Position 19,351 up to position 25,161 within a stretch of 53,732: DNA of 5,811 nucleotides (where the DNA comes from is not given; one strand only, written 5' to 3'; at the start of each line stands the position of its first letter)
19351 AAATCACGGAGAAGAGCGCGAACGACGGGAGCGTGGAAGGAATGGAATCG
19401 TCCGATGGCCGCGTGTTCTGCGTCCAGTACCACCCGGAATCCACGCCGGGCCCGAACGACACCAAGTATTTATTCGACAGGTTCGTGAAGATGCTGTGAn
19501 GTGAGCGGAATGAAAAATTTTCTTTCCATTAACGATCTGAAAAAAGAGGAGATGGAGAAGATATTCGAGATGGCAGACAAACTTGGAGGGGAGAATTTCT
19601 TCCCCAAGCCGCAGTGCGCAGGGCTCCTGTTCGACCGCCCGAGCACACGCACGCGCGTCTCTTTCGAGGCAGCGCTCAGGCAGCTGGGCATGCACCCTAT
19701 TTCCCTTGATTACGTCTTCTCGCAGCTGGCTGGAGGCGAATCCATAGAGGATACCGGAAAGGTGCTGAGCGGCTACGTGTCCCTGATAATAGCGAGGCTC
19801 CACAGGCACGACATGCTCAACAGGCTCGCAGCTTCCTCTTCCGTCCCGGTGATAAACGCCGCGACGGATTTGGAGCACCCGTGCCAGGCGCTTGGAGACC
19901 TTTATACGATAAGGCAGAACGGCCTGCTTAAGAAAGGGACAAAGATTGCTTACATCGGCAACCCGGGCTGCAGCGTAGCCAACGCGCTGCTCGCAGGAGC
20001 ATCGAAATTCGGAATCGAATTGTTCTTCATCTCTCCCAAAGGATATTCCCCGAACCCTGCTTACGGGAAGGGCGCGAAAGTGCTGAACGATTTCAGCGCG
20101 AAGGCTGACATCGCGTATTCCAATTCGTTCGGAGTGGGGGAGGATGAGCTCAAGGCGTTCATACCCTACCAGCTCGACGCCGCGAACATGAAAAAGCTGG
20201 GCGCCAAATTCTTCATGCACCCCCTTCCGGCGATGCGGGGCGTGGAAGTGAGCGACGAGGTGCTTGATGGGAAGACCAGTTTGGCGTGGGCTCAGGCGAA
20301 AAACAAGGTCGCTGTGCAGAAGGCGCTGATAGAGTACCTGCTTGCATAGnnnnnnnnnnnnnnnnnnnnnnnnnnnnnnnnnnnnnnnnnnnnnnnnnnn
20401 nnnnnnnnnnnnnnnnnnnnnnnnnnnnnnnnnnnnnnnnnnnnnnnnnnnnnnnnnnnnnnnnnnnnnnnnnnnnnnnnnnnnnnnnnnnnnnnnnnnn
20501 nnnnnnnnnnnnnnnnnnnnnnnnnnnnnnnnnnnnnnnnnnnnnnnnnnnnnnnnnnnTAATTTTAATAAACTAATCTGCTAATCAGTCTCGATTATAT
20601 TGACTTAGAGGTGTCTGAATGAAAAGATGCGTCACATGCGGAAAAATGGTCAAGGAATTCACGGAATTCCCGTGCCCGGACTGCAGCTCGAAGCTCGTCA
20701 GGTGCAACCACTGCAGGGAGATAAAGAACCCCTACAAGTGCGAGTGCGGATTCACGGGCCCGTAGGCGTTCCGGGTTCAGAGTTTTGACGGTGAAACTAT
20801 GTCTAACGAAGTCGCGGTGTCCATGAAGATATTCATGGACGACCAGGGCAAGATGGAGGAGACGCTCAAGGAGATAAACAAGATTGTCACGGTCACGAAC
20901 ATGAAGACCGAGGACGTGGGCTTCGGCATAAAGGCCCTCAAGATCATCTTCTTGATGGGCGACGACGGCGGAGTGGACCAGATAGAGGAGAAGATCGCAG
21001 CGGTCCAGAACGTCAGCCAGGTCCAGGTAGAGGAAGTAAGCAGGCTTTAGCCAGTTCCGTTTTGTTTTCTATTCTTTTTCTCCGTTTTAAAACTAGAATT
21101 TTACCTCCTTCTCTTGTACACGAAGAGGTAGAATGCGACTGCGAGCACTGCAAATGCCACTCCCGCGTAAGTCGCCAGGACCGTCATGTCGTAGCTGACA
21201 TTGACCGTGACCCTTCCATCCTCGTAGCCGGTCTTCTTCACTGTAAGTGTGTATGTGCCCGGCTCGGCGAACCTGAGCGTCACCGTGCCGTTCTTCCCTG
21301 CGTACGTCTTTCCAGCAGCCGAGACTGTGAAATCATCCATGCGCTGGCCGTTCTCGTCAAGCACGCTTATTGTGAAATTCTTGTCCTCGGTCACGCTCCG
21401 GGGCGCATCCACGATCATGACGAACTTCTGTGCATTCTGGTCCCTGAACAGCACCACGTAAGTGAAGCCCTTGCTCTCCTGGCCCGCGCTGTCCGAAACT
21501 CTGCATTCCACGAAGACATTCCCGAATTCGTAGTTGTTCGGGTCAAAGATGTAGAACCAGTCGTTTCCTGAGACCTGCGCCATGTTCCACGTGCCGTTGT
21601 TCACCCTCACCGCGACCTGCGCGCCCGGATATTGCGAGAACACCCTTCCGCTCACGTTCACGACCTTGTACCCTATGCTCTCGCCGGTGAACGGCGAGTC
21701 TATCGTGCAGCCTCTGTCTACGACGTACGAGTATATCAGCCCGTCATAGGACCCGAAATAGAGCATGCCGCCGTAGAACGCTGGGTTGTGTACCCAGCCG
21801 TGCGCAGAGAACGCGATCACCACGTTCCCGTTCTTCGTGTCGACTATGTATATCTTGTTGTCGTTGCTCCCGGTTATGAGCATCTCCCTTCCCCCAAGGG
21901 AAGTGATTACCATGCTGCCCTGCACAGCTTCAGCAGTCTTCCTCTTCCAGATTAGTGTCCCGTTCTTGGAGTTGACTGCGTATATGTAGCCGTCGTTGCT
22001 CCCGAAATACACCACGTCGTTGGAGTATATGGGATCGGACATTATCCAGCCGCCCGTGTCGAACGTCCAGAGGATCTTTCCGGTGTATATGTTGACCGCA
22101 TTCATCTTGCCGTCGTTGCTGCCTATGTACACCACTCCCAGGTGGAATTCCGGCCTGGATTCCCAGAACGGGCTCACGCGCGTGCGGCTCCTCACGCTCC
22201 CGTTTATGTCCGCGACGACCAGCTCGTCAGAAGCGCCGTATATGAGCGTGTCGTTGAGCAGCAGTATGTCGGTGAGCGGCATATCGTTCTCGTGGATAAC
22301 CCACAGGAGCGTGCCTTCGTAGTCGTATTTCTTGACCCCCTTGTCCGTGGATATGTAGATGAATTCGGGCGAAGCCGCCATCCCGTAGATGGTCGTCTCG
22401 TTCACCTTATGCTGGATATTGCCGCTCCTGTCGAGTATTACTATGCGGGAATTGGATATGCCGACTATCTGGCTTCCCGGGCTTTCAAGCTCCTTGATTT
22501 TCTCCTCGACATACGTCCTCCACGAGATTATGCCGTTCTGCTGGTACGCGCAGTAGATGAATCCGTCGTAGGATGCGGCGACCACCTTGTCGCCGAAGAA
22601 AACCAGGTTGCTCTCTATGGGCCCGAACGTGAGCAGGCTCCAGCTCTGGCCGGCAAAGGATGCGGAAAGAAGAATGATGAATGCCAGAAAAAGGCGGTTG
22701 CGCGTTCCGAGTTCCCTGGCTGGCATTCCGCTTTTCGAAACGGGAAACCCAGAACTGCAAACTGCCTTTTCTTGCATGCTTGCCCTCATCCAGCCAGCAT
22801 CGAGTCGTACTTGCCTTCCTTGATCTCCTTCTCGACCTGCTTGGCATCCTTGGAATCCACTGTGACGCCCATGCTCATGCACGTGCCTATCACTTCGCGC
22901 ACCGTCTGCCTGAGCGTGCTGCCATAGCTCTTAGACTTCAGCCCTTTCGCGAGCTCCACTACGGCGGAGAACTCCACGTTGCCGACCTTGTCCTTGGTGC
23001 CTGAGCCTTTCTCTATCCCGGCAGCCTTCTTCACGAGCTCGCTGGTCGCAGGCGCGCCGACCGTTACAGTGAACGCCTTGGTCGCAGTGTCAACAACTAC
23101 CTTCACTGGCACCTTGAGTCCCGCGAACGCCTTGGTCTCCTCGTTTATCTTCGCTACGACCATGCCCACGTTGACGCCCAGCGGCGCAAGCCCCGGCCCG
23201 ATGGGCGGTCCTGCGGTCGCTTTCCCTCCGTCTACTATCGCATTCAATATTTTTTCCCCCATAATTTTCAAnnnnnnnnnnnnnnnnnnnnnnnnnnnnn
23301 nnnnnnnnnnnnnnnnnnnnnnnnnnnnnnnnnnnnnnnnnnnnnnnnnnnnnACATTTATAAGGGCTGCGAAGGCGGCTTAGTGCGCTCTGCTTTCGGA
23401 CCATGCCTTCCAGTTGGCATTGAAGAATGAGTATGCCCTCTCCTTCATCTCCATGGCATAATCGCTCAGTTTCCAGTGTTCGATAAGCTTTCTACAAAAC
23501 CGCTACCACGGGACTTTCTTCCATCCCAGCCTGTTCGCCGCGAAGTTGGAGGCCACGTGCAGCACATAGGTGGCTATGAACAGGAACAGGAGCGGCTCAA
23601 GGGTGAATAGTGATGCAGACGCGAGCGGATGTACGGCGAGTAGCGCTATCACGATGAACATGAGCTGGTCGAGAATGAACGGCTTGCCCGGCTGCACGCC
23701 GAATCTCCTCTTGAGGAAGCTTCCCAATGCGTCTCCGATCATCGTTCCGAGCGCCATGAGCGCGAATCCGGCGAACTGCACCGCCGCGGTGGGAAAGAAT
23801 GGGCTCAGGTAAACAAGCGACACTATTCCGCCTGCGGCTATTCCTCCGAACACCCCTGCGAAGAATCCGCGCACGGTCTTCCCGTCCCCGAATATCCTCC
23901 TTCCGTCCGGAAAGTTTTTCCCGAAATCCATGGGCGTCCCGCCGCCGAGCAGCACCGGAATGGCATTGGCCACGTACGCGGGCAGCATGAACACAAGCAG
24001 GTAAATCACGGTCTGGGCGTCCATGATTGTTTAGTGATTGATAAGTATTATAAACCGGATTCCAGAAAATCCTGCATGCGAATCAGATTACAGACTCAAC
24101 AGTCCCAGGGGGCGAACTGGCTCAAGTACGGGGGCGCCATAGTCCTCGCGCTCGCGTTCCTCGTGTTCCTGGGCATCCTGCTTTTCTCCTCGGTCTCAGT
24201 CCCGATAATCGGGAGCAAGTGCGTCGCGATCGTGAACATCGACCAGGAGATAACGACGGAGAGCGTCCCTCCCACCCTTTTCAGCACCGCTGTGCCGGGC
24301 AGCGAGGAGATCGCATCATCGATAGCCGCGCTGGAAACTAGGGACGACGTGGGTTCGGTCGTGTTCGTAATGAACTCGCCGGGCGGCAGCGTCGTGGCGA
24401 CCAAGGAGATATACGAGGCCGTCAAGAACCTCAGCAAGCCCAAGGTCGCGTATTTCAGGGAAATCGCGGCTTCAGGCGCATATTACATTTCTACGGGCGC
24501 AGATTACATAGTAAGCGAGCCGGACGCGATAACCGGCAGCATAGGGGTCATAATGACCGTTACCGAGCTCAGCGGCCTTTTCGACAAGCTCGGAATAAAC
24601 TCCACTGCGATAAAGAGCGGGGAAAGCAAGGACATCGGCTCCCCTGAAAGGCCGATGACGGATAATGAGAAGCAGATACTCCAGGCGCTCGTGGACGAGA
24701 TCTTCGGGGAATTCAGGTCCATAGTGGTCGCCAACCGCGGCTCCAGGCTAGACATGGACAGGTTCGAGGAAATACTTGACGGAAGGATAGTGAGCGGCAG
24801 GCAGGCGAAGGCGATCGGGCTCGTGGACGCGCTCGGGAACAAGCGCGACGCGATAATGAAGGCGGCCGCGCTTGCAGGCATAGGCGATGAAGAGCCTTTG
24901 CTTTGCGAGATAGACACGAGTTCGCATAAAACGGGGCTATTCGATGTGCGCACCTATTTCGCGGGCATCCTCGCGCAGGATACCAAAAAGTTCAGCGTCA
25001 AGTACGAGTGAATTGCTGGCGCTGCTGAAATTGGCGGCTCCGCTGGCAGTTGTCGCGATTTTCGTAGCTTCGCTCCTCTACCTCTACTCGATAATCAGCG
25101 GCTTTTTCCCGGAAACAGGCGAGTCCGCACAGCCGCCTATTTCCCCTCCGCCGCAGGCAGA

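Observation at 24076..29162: Stand-alone cluster of five type IV prepilin-like proteins with SppA and a Cys-rich anchored protein, lacking assembly genes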

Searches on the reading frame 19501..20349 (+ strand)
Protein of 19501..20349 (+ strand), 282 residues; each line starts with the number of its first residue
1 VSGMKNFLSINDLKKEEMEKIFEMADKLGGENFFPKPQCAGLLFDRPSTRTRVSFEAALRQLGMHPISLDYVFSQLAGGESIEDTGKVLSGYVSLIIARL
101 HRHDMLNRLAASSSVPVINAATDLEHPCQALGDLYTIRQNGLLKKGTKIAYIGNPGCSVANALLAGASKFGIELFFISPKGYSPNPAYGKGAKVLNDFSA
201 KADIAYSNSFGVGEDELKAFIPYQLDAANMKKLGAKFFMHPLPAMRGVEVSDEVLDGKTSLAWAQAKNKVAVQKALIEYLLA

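Call 74: search_protein_families(library=pfam, proteins=[window:19501-20349:+], max_evalue=0.01)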
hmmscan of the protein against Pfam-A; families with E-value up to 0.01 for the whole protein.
window:19501-20349:+ (282 aa): 2 families
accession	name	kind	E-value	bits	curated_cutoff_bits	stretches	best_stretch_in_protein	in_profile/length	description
PF02729.26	OTCace_N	-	1.4e-39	136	29.9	1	5-139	1-148/148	Aspartate/ornithine carbamoyltransferase, carbamoyl-P binding domain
PF00185.30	OTCace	-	1.6e-26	93.7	29.4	1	145-279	1-156/157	Aspartate/ornithine carbamoyltransferase, Asp/Orn binding domain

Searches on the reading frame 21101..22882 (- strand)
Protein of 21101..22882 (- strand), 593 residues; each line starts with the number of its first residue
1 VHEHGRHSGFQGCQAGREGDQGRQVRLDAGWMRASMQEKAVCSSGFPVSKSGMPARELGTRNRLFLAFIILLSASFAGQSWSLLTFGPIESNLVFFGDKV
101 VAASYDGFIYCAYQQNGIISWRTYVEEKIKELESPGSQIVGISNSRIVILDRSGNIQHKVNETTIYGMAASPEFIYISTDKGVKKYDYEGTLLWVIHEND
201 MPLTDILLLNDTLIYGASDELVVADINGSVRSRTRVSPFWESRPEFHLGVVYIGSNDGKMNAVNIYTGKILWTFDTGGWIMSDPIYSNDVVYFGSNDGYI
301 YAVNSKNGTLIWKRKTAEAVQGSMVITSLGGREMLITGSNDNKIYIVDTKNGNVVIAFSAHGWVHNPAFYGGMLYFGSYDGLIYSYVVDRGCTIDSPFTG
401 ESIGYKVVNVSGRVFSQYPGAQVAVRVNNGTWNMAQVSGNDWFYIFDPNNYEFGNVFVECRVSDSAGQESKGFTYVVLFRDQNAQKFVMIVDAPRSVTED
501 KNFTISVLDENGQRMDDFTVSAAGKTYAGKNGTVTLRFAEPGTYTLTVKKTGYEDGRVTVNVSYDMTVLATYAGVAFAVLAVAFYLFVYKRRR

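Call 6: search_protein_families(library=pfam, proteins=[window:21101-22882:-], max_evalue=0.01)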
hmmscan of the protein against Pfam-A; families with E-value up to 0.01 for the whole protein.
window:21101-22882:- (593 aa): 14 families
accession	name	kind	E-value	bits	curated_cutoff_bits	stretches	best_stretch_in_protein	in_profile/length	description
PF13570.13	Beta-prop_ACSF4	-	5e-45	154.8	133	4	249-391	20-165/329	Beta-alanine-activating enzyme, beta-propeller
PF13360.13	PQQ_2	-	4.6e-19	69.4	27.6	1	227-355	12-141/233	Outer membrane protein assembly factor BamB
PF25171.1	Beta-prop_WDR36-Utp21_1st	-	6.9e-10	39.2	80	1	162-356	27-229/266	WDR36/Utp21 first beta-propeller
PF25292.1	Beta-prop_CGLA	-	7.1e-08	32.7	26.8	1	255-355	6-109/316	Lambda-carrageenase beta-propeller domain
PF01011.28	PQQ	-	1.1e-06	28.1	26.7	1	271-365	30-147/595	Glucose/ethanol/alcohol dehydrogenase, beta-propeller domain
PF13620.12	CarboxypepD_reg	-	9.2e-06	26.4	32.3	1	506-563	5-70/82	Carboxypeptidase regulatory-like domain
PF23414.1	Beta-prop_EML_2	-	1.5e-05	24.9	90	2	254-353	16-115/266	Echinoderm microtubule-associated protein second beta-propeller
PF07550.17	Shr-like_HID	-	0.00063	20.6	22.3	1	525-562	41-81/82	Heme-binding protein Shr-like, Hb-interacting domain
PF13715.12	CarbopepD_reg_2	-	0.00082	19.8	32.2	1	525-567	27-69/88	CarboxypepD_reg-like domain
PF24807.1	WD40_CDC20-Fz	-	0.0018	18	200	1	251-361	66-176/292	CDC20/Fizzy WD40 domain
PF12894.13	ANAPC4_WD40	-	0.0028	18.3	22.9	0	288-361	7-79/91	Anaphase-promoting complex subunit 4 WD40 domain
PF08308.17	PEGA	-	0.0038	17.6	20.8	1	534-568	27-61/71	PEGA domain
PF25173.1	Beta-prop_WDR3_1st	-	0.0053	16.9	154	0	299-361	12-70/184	WDR3 first beta-propeller domain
PF17963.7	Big_9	-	0.0083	17.4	23.6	0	492-563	8-75/89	Bacterial Ig domain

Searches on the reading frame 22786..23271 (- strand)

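Call 6: search_protein_families(library=pfam, proteins=[window:22786-23271:-], max_evalue=0.01)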
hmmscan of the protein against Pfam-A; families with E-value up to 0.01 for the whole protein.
window:22786-23271:- (161 aa): 2 families
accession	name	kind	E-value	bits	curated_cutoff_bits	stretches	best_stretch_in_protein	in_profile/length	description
PF00298.24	Ribosomal_L11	-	5.2e-18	65.7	21.4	1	73-138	2-69/69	Ribosomal protein L11, RNA binding domain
PF03946.19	Ribosomal_L11_N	-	8.6e-18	64.3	32.9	1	11-66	3-57/58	Ribosomal protein L11, N-terminal domain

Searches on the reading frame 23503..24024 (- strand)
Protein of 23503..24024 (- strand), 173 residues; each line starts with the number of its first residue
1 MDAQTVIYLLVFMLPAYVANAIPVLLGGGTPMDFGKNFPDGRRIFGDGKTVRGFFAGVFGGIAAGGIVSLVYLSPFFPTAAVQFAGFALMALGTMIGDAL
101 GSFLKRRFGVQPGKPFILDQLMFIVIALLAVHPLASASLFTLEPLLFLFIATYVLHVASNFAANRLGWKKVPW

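Call 6: search_protein_families(library=pfam, proteins=[window:23503-24024:-], max_evalue=0.01)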
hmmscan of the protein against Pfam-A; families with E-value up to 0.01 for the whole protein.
window:23503-24024:- (173 aa): 2 families
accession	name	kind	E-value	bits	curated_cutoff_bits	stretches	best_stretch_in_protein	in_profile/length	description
PF01864.22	CarS-like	-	4e-45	154.4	22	1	6-173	5-175/175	CDP-archaeol synthase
PF01148.25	CTP_transf_1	-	1.9e-05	25.1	24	1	48-110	169-230/264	Cytidylyltransferase family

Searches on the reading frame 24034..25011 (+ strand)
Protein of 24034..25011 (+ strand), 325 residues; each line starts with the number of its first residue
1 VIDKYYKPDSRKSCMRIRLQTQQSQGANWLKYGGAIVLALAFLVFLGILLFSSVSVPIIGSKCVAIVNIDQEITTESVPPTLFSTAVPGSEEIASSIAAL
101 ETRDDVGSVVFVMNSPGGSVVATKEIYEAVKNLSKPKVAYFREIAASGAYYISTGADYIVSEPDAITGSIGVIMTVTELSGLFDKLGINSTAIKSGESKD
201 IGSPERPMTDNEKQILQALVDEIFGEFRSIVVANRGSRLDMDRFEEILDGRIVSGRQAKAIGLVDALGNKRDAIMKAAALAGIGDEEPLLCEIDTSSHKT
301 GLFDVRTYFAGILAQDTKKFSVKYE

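Call 3: search_protein_families(library=pfam, proteins=[window:24034-25011:+], max_evalue=1)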
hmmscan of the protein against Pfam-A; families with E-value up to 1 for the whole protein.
window:24034-25011:+ (325 aa): 4 families
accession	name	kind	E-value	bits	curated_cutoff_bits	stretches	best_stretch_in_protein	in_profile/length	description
PF01343.23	Peptidase_S49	-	7e-43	146.7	24.9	1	133-283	5-153/154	Peptidase family S49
PF25145.1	NfeD1b_N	-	1.1e-07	32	40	1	103-174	28-99/189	NfeD1b, N-terminal domain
PF00574.28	CLP_protease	-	1.5e-07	31.9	20.2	1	90-157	30-97/182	Clp protease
PF01972.22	SDH_protease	-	0.00046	19.7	31.3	1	61-170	50-155/286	ClpP-like SDH-type serine proteinase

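Call 8: search_protein_families(library=ncbifam, proteins=[window:24034-25011:+], max_evalue=1)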
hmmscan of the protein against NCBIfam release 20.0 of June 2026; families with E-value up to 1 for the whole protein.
window:24034-25011:+ (325 aa): 17 families
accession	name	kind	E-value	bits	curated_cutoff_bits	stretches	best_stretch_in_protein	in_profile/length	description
TIGR00706.1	SppA_dom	equivalog_domain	5.6e-58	196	155.45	1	67-281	5-207/208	signal peptide peptidase SppA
TIGR00705.1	SppA_67K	equivalog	1.6e-41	142.4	311.45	1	89-284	333-528/590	signal peptide peptidase SppA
NF008195.0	PRK10949.1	equivalog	1.3e-32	112.8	746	1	89-284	348-543/618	signal peptide peptidase SppA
NF008745.0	PRK11778.1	equivalog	5.5e-17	61.9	259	1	91-278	118-301/345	protease SohB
NF045542.1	Clp_rel_HeadMat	equivalog_domain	4.4e-07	30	120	1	92-165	22-93/165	head maturation protease, ClpP-related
NF047768.1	Clp_like_SDH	equivalog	7.5e-06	25.6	250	1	90-170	65-142/260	SDH family Clp fold serine proteinase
NF009205.0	PRK12553.1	subfamily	4e-05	23.3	228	1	91-154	52-115/211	ATP-dependent Clp protease proteolytic subunit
TIGR00493.1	clpP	equivalog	9.7e-05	22.2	308.6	1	91-156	42-108/192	ATP-dependent Clp endopeptidase proteolytic subunit ClpP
NF045540.1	scaf_prot_MCP1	exception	0.0012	17.6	475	1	96-160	20-84/652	ClpP-like prohead protease/major capsid protein fusion protein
NF001368.0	PRK00277.1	subfamily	0.0016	18.4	249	1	91-139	47-94/203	ATP-dependent Clp protease proteolytic subunit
NF006108.0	PRK08259.1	equivalog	0.0087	15.6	273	1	246-281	157-192/256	crotonase/enoyl-CoA hydratase family protein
NF004524.0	PRK05869.1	equivalog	0.01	15.1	326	0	247-282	164-199/254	enoyl-CoA hydratase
NF009203.0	PRK12551.1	equivalog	0.015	15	359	1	92-156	41-106/196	ATP-dependent Clp protease proteolytic subunit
NF011091.0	PRK14514.1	equivalog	0.034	13.8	361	1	99-148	77-126/221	ATP-dependent Clp endopeptidase proteolytic subunit ClpP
NF051848.1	EnCoAHydtEchA19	equivalog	0.036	13.6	400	1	246-282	159-195/258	enoyl-CoA hydratase EchA19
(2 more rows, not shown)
